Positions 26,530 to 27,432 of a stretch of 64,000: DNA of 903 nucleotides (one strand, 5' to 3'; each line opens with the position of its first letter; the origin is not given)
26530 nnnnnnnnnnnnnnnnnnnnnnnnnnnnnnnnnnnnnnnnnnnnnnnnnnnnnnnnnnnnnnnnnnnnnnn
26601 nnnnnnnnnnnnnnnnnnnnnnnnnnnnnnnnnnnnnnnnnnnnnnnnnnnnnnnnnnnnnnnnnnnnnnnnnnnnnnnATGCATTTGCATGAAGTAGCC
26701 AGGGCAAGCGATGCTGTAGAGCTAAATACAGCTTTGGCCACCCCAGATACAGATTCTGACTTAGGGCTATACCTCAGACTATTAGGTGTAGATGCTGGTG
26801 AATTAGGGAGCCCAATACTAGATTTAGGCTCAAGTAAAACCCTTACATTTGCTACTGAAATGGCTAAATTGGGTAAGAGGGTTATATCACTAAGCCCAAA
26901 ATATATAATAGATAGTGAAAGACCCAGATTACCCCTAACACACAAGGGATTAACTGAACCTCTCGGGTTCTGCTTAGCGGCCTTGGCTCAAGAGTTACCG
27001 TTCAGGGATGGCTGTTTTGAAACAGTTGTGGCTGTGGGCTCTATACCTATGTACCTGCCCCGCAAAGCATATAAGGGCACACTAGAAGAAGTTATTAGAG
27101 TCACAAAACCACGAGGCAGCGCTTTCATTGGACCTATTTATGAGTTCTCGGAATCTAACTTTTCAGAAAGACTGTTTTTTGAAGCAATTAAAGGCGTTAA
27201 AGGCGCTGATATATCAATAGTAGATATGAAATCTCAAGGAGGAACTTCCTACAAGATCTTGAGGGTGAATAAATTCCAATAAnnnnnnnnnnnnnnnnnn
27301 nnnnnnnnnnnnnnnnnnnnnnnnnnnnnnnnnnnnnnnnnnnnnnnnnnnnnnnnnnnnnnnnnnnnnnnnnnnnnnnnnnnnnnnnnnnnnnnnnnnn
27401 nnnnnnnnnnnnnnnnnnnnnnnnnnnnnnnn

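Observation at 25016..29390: ~4 kb mosaic insertion disrupting one copy of a duplicated HIT gene, with transposase remnant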

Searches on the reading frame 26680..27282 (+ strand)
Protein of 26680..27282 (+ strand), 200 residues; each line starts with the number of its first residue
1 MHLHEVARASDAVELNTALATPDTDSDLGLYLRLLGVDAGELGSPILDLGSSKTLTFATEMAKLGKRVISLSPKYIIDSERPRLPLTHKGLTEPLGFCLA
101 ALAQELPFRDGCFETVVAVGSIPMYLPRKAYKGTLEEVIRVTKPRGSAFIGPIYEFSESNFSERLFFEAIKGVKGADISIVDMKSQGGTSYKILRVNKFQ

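Call 8: search_protein_families(library=pfam, proteins=[window:26680-27282:+], max_evalue=0.01)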
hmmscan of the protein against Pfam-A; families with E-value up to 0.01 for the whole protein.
window:26680-27282:+ (200 aa): 2 families
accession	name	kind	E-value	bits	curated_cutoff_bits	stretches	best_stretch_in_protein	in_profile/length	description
PF08241.18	Methyltransf_11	-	4e-05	24.6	21.2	1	48-150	2-95/95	Methyltransferase domain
PF13649.12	Methyltransf_25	-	7.1e-05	23.9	27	1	100-146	52-97/97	Methyltransferase domain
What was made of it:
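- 26680..27282 (+): Class-I SAM-dependent methyltransferase (200 aa), substrate unknown. Methyltransf_11 24.6 bits, cutoff 21.2 (call 8).
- On Class-I SAM-dependent methyltransferase (26680-27282): Methyltransf_11 scores 24.6 bits against a cutoff of 21.2 (call 8).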

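Call 30: search_protein_families(library=ncbifam, proteins=[window:26680-27282:+], max_evalue=1)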
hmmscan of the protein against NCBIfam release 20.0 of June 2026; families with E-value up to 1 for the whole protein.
window:26680-27282:+ (200 aa): 10 families
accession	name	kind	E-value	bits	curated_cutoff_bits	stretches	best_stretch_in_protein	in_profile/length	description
NF045825.1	FAmtase_mtf2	equivalog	0.00046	19.5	400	1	102-147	113-155/248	fatty-acid O-methyltransferase Mtf2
NF045823.1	PthPhpthDimycoMt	equivalog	0.0007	18.8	300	1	103-147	122-163/256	phthiotriol/phenolphthiotriol dimycocerosates methyltransferase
NF041537.1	ArsM_AhpD_UU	exception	0.0058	15.5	510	1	100-150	133-180/345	arsenite methyltransferase/AhpD domain selenoprotein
NF041536.1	ArsM_DUF2284_UU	exception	0.0077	14.6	575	1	102-150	135-180/459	arsenite methyltransferase/DUF2284 domain selenoprotein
NF047649.1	MTase_UXPK_star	exception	0.01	14.8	460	1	43-148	78-179/283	methyltransferase/UXPK-star double selenoprotein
NF001241.0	PRK00216.1-2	equivalog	0.012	15.3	327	1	97-160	97-154/231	demethylmenaquinone methyltransferase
NF045667.1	MTase_DVU1556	equivalog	0.084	12.3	155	1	92-156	66-125/213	DVU_1556 family methyltransferase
TIGR01934.1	MenG_MenH_UbiE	subfamily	0.1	11.9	158.35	1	100-150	94-141/223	ubiquinone/menaquinone biosynthesis methyltransferase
NF003337.0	PRK04342.1-6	equivalog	0.2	10.6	675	1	47-89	263-305/370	DNA topoisomerase IV subunit A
NF052510.1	methyltran_MpqE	exception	0.22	10.8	335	1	98-149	102-150/234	methyl-plastoquinone biosynthesis methyltransferase MpqE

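Call 52: search_protein_families(library=pfam, proteins=[window:26680-27282:+], max_evalue=10)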
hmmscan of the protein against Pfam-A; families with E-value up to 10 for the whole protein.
window:26680-27282:+ (200 aa): 2 families
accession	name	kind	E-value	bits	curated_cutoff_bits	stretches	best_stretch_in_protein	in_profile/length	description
PF08241.18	Methyltransf_11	-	4e-05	24.6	21.2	1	48-150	2-95/95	Methyltransferase domain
PF13649.12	Methyltransf_25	-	7.1e-05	23.9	27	1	100-146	52-97/97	Methyltransferase domain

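Call 53: search_solved_structures(query=window:26680-27282:+, max_evalue=1)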
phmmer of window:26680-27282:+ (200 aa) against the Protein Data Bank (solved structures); distinct sequences matched with E-value up to 1: 6.
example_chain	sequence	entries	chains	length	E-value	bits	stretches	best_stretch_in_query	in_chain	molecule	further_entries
2avn_A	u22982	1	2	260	0.0076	19.3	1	98-157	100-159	ubiquinone/menaquinone biosynthesis methyltransferase-related protein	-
8zc8_A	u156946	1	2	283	0.012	18.6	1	43-155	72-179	MitM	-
21zq_A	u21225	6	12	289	0.013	18.5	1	43-155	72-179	MitM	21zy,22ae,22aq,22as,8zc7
3bus_A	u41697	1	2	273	0.13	15.3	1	84-152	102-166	Methyltransferase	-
7qcb_A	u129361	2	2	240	0.47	13.4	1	89-149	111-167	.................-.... 27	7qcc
8ahx_A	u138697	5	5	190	0.6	13.1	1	11-67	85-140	Ion-translocating oxidoreductase complex subunit A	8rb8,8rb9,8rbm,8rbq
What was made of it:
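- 26680..27282 (+): Best PDB matches are only generic small-molecule methyltransferases at E~0.01 (call 53).
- On Class-I SAM-dependent methyltransferase (26680-27282): The substrate class is not assignable (calls 30, 53).
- Closest known: ABC-F ribosomal-protection. Different: The methyltransferase is a small generic class-I enzyme with no rRNA-methyltransferase signature (calls 30, 53).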

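Call 81: predict_structure(protein=window:26680-27279:+)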
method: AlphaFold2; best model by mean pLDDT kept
length: 200 residues; sequences in the alignment: 1
mean_pLDDT: 33.8   pTM: 0.24
mean pLDDT of the five models: 33.8, 31.9, 29.6, 29.1, 28.9
residues with pLDDT >= 90: 0; 70-90: 0; 50-70: 1; < 50: 199
segments of 3 or more residues with pLDDT < 50: 1-177, 179-200
pLDDT, mean of each block of 10 residues (from residue 1): 24 35 39 37 34 34 33 25 25 28 29 30 31 33 32 35 41 47 40 44
secondary structure, 60 per line:
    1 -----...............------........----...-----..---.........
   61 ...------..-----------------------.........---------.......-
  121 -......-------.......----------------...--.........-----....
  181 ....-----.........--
elements in order: H6-20 H27-34 H52-63 H95-103 E113-119 E122-127 H135-141 H163-171 E177-184 E190-198
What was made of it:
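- On Class-I SAM-dependent methyltransferase (26680-27282): The structure model was unusable, pLDDT 33.8 (call 81).
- Tried and rejected: Methyltransferase structure: single-sequence AlphaFold gave pLDDT 33.8 and was not used (call 81).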
